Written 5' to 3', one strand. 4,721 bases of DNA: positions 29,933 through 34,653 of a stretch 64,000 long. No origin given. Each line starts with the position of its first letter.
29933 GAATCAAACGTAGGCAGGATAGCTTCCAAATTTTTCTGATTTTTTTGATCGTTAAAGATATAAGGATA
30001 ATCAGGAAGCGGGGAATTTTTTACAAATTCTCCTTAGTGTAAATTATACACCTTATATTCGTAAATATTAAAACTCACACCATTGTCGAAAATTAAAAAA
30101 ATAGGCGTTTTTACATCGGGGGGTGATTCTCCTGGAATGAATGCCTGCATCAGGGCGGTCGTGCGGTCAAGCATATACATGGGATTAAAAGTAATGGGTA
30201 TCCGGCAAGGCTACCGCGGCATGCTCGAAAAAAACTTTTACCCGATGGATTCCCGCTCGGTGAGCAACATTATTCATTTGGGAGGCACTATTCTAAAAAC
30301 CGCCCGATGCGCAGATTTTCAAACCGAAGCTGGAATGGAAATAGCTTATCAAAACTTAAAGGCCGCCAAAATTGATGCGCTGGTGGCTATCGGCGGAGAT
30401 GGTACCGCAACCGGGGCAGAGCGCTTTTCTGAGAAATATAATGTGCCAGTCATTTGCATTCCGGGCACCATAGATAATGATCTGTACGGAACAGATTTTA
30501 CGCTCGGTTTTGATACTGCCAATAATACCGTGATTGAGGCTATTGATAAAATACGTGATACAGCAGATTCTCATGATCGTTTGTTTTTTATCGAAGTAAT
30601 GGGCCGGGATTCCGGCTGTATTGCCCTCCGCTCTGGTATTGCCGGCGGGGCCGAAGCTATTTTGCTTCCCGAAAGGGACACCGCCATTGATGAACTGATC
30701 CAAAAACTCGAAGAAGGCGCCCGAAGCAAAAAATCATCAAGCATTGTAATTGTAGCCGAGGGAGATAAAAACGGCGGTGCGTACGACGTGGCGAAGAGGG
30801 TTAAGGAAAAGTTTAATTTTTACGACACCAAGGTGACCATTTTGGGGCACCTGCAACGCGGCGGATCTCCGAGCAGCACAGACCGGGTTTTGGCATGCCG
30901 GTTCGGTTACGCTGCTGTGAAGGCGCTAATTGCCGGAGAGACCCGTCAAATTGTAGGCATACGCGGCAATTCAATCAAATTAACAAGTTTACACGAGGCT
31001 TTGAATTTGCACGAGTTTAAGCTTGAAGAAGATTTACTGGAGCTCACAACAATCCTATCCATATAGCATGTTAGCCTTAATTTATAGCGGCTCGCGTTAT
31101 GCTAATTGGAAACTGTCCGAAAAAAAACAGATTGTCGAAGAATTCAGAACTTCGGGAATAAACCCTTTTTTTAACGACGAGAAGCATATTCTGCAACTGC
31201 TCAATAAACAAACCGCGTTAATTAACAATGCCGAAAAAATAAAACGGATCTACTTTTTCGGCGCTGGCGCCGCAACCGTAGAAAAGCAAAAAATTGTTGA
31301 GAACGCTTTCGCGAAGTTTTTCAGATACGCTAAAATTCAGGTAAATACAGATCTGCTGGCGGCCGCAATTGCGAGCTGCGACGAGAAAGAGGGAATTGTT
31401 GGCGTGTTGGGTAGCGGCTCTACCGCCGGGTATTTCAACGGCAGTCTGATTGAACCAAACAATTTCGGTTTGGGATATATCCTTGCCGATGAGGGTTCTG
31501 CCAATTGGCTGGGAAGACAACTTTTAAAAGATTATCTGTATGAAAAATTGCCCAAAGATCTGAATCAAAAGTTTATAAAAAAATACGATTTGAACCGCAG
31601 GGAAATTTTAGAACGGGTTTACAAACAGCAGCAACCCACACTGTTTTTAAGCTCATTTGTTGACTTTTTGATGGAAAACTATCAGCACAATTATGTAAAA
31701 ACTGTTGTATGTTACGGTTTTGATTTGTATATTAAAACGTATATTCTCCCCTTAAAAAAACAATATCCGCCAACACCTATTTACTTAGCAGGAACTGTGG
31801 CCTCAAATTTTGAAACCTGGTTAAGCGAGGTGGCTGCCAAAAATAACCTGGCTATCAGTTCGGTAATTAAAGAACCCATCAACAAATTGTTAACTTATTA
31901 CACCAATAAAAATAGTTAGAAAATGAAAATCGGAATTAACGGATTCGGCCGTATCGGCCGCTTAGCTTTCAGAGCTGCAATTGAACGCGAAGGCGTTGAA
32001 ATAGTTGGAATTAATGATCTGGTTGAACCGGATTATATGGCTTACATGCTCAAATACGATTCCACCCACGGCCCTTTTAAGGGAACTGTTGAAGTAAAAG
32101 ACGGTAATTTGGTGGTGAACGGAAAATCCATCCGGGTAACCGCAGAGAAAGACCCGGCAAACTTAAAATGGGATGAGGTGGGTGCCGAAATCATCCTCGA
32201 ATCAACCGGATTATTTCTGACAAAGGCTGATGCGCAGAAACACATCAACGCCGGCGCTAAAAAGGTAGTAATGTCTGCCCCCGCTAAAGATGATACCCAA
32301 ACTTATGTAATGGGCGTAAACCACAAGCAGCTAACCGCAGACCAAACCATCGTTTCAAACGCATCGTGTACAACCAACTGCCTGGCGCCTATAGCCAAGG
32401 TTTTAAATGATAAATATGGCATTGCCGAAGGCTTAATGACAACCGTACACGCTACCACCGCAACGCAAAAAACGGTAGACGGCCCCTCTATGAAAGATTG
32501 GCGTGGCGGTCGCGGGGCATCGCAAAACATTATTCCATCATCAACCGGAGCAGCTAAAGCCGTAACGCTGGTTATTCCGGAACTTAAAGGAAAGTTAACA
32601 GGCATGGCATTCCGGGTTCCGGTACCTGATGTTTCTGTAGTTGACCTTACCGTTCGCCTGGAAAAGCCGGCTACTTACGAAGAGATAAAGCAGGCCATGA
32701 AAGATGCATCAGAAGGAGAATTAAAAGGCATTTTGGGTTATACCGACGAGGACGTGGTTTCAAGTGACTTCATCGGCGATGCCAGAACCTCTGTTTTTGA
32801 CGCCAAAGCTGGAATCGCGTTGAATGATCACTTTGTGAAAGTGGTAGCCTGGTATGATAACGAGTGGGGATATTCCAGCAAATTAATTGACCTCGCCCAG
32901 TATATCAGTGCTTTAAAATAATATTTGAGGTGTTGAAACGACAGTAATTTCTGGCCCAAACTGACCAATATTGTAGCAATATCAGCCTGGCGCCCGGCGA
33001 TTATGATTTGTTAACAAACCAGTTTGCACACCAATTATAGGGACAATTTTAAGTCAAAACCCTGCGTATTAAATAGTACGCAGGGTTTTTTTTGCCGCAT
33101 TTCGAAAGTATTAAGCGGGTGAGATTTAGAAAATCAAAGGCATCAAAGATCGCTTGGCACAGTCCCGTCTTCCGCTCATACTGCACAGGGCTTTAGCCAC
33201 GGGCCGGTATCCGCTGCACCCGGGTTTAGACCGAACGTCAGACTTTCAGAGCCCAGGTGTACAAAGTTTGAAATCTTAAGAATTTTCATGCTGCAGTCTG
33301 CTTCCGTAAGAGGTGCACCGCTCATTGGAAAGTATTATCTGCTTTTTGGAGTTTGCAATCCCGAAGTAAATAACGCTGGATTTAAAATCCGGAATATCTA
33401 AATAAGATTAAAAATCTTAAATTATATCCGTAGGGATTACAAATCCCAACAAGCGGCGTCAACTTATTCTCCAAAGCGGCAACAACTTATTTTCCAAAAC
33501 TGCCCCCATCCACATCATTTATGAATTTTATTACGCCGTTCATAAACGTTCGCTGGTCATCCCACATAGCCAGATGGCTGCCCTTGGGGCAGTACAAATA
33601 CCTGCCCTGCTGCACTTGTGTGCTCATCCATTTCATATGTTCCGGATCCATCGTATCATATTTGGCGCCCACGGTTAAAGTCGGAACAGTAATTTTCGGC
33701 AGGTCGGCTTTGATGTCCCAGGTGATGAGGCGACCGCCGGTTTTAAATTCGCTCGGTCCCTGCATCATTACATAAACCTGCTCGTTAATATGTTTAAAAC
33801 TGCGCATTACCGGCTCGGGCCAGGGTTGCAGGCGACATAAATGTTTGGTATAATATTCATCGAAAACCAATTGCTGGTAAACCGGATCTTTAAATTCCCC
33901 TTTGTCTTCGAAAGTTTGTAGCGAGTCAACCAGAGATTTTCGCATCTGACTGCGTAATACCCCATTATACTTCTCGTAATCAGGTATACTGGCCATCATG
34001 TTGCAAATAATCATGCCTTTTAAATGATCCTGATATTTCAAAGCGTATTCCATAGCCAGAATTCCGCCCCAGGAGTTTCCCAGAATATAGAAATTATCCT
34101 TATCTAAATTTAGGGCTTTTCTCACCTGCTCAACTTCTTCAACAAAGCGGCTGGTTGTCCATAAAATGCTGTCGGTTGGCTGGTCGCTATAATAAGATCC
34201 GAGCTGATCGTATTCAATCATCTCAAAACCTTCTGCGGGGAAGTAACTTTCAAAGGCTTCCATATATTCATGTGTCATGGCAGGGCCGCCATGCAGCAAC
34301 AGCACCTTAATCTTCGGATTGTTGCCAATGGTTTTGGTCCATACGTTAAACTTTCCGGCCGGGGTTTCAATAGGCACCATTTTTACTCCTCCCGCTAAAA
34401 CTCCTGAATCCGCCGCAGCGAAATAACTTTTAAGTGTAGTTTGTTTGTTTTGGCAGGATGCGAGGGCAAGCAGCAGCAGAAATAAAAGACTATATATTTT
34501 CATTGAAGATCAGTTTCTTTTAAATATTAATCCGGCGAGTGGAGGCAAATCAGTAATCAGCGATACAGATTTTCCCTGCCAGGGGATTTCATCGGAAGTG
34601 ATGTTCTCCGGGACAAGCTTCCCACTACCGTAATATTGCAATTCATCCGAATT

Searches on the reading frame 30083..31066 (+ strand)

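Call 94: search_protein_families(library=pfam, proteins=[window:30083-31066:+], max_evalue=0.0001)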
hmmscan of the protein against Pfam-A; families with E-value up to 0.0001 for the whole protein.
window:30083-31066:+ (327 aa): 2 families
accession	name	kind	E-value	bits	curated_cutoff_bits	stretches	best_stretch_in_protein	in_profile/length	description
PF00365.25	PFK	-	1.5e-110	369.3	30.9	1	6-282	1-277/277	Phosphofructokinase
PF01513.26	NAD_kinase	-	5.5e-07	30.4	25.5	1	90-127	66-103/130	ATP-NAD kinase N-terminal domain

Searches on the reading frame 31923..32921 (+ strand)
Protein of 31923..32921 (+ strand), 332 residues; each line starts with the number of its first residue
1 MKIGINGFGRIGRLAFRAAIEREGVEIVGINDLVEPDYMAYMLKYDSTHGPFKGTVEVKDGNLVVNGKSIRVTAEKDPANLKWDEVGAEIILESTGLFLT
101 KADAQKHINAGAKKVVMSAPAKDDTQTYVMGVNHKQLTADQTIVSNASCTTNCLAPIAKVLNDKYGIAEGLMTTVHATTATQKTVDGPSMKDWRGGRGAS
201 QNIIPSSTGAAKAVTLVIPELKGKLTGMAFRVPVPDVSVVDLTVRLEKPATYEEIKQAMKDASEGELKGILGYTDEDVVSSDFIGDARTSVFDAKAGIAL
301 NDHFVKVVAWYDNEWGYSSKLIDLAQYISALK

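Call 94: search_protein_families(library=pfam, proteins=[window:31923-32921:+], max_evalue=0.0001)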
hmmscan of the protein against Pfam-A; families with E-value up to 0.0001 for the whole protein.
window:31923-32921:+ (332 aa): 2 families
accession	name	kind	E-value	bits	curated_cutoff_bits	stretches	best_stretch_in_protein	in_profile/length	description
PF02800.25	Gp_dh_C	-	2.2e-72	242.3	24.4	1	154-311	1-158/158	Glyceraldehyde 3-phosphate dehydrogenase, C-terminal domain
PF00044.30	Gp_dh_N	-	1.1e-40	138.4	31.7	1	1-101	1-101/101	Glyceraldehyde 3-phosphate dehydrogenase, NAD binding domain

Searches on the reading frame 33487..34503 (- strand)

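Call 95: search_protein_families(library=pfam, proteins=[window:33487-34503:-], max_evalue=0.0001)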
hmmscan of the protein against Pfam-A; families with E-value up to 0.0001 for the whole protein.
window:33487-34503:- (338 aa): 3 families
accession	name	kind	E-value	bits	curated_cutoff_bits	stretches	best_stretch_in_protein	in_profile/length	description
PF00561.26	Abhydrolase_1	-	4.6e-21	76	25.8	1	67-316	3-244/245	alpha/beta hydrolase fold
PF12146.15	Hydrolase_4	-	5.9e-15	55.6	27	1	62-225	2-166/239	Serine aminopeptidase, S33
PF12697.13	Abhydrolase_6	-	5.8e-08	34.1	26.3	1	67-316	1-210/217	Alpha/beta hydrolase family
